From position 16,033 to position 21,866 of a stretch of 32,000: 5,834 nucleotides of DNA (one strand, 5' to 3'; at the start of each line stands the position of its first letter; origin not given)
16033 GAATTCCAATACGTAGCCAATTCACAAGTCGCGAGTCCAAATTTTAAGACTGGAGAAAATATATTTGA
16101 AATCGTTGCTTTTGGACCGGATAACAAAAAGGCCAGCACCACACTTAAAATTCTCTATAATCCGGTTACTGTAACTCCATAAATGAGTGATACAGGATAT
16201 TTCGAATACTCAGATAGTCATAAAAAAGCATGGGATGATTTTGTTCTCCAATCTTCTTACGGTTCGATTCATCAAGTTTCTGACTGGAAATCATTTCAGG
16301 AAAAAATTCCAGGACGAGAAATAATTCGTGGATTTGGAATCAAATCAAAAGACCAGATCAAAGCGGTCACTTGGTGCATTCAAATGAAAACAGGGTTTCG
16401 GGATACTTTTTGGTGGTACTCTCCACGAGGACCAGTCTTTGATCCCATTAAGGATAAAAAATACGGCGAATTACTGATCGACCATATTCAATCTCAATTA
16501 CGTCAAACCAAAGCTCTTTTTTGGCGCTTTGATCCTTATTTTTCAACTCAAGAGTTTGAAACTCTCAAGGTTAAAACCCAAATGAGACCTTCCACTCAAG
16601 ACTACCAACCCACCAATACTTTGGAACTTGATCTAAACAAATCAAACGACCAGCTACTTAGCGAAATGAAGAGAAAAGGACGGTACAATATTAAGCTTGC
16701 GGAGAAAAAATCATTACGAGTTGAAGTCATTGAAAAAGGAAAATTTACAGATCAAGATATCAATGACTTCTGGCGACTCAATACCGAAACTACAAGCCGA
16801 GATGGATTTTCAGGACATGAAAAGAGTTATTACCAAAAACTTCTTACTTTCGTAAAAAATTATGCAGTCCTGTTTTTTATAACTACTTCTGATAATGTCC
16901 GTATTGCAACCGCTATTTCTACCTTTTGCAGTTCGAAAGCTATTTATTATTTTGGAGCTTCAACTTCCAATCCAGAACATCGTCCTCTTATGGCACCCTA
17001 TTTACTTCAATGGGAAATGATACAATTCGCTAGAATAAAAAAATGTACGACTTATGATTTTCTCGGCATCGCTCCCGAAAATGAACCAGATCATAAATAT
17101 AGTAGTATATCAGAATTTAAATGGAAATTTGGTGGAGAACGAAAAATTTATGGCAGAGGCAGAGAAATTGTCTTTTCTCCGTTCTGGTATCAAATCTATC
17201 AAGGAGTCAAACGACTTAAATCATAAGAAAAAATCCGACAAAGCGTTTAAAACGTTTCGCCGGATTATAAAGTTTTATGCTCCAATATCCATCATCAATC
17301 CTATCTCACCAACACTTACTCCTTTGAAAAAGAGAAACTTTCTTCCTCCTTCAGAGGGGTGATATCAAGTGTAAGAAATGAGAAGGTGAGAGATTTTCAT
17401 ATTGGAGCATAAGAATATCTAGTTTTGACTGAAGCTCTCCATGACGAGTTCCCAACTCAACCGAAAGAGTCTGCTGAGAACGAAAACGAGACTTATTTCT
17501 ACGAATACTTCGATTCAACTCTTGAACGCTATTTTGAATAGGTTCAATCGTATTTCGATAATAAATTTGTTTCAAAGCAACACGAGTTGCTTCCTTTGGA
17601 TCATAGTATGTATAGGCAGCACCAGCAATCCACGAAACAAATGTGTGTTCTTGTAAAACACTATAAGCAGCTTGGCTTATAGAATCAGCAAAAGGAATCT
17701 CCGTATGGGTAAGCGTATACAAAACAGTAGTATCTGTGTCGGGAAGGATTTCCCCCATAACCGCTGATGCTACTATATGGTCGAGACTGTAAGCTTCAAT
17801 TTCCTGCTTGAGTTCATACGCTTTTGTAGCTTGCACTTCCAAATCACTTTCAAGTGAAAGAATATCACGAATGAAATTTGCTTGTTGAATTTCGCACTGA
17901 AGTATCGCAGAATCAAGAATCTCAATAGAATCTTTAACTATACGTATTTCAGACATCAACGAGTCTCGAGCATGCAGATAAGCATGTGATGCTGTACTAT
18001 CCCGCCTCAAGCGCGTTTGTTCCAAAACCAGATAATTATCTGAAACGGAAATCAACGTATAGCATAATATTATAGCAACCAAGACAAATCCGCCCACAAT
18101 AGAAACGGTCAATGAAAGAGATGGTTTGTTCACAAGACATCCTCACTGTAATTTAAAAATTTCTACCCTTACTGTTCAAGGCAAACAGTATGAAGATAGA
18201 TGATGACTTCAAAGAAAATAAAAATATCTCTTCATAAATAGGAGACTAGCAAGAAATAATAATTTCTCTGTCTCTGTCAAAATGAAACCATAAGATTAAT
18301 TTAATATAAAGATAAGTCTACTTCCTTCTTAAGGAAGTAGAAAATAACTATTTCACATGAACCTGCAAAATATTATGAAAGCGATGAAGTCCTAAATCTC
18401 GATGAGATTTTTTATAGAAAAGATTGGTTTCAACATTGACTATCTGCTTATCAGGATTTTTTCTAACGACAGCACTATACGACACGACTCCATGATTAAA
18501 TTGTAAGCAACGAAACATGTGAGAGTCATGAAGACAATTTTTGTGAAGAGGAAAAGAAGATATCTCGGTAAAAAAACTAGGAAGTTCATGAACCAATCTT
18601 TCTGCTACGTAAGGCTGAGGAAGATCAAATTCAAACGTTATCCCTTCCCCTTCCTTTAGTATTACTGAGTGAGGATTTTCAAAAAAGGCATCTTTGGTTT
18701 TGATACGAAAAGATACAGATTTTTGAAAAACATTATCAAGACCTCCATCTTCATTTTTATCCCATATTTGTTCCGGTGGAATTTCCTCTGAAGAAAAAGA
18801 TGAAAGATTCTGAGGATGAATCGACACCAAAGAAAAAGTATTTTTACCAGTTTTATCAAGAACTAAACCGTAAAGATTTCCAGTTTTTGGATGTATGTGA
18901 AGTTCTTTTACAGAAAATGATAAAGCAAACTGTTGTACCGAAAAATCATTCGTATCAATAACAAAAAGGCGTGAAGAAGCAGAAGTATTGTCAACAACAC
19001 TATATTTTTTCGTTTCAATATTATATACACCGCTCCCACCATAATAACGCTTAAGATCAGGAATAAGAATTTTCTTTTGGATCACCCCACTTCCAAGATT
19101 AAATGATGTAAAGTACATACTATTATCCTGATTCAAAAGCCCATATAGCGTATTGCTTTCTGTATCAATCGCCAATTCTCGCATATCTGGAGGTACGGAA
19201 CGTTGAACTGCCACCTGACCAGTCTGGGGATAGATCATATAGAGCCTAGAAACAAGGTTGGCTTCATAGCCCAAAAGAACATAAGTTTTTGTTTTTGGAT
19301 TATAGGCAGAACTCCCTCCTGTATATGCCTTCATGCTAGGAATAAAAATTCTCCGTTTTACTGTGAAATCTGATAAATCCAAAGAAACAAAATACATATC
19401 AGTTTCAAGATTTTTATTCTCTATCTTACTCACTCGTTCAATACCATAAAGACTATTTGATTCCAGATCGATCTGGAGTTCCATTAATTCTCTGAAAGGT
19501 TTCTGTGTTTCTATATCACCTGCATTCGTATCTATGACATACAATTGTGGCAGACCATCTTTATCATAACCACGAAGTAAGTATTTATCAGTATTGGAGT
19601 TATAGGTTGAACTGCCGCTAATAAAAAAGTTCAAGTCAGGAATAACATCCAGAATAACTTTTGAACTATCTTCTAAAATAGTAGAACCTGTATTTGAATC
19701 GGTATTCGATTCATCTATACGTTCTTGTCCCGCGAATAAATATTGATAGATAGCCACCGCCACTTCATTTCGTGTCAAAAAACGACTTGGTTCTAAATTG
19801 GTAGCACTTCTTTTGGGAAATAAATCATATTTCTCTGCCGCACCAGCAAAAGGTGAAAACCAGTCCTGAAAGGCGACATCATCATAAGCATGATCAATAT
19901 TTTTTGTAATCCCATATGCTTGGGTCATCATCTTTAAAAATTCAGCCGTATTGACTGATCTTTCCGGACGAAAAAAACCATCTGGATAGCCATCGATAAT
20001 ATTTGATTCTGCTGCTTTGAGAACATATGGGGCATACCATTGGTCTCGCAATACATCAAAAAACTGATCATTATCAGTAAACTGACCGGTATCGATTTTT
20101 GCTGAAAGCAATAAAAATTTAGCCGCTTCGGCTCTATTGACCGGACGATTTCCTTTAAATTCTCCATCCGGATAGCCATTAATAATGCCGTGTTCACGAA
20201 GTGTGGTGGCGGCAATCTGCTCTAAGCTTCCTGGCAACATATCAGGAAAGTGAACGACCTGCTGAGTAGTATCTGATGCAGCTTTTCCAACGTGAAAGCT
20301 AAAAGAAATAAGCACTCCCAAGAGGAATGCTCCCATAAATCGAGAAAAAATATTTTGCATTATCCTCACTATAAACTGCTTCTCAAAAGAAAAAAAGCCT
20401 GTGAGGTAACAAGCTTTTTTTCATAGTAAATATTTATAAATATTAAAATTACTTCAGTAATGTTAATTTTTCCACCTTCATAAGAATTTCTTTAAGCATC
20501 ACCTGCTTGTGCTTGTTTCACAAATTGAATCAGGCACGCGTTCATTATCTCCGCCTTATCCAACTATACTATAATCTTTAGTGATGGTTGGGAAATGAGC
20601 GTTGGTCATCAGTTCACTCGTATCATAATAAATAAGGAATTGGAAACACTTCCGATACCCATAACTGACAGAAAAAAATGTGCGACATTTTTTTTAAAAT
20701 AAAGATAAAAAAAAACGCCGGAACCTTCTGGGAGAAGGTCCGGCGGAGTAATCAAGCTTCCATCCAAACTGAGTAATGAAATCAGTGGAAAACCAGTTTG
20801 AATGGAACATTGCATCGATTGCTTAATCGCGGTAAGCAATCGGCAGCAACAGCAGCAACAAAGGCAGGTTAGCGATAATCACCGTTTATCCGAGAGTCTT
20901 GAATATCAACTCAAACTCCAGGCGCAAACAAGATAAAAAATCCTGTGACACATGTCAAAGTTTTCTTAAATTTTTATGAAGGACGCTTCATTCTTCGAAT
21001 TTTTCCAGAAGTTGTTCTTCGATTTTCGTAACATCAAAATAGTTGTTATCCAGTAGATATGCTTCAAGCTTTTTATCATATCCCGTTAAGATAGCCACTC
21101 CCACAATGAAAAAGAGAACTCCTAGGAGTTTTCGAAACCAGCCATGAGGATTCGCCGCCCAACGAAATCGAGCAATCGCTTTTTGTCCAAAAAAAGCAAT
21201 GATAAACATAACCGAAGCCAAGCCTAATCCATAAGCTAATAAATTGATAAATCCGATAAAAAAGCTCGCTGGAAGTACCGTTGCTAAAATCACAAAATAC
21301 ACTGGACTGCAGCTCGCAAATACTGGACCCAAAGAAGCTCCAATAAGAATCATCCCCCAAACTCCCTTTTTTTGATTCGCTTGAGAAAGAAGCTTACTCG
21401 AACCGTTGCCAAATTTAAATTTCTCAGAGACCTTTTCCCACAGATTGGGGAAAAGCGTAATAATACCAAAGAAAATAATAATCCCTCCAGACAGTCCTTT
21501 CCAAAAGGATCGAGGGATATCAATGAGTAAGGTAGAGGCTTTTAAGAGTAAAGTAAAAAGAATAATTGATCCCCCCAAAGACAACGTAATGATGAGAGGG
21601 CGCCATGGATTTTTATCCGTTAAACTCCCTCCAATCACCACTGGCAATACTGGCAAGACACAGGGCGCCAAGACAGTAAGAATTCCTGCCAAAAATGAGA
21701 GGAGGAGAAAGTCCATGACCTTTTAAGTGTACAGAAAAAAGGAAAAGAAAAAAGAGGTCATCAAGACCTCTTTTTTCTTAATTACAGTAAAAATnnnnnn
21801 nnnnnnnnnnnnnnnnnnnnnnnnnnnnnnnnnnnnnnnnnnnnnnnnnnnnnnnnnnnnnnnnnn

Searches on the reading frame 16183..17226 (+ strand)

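Call 7: search_protein_families(library=pfam, proteins=[window:16183-17226:+], max_evalue=0.01)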
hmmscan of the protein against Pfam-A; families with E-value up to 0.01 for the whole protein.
window:16183-17226:+ (347 aa): 3 families
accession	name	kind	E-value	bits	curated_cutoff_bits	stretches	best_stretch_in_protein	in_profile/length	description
PF02388.22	FemAB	-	2.7e-35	122.4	24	3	237-319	304-381/406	FemAB family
PF13480.13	Acetyltransf_6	-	1e-08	35.9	22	1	165-297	2-138/143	Acetyltransferase (GNAT) domain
PF04339.18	FemAB_like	-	3.4e-05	23.6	27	1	91-260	113-282/369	Peptidogalycan biosysnthesis/recognition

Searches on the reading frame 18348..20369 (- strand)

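Call 7: search_protein_families(library=pfam, proteins=[window:18348-20369:-], max_evalue=0.01)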
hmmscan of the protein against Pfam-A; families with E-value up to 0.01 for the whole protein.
window:18348-20369:- (673 aa): 1 family
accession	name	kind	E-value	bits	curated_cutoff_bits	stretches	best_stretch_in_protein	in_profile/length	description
PF00395.25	SLH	-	1.9e-19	69.8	20.8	2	55-83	16-44/44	S-layer homology domain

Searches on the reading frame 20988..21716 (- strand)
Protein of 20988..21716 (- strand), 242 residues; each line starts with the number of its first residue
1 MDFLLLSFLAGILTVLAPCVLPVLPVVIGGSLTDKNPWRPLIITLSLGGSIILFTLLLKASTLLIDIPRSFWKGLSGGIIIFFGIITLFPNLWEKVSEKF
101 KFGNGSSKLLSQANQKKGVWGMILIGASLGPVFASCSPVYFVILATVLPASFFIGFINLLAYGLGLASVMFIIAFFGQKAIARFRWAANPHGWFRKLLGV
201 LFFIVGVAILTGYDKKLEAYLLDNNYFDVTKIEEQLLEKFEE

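Call 7: search_protein_families(library=pfam, proteins=[window:20988-21716:-], max_evalue=0.01)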
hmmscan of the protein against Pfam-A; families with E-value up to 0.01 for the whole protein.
window:20988-21716:- (242 aa): 3 families
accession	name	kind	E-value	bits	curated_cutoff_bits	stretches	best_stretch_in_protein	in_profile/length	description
PF13386.12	DsbD_2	-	4.9e-10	40.1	24.9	1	66-207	67-198/199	Cytochrome C biogenesis protein transmembrane region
PF02683.22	DsbD_TM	-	0.00072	19.4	27.1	0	4-29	5-30/219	Cytochrome C biogenesis protein transmembrane domain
PF04276.17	DUF443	-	0.0073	16.5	26.2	0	43-174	63-185/202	Protein of unknown function (DUF443)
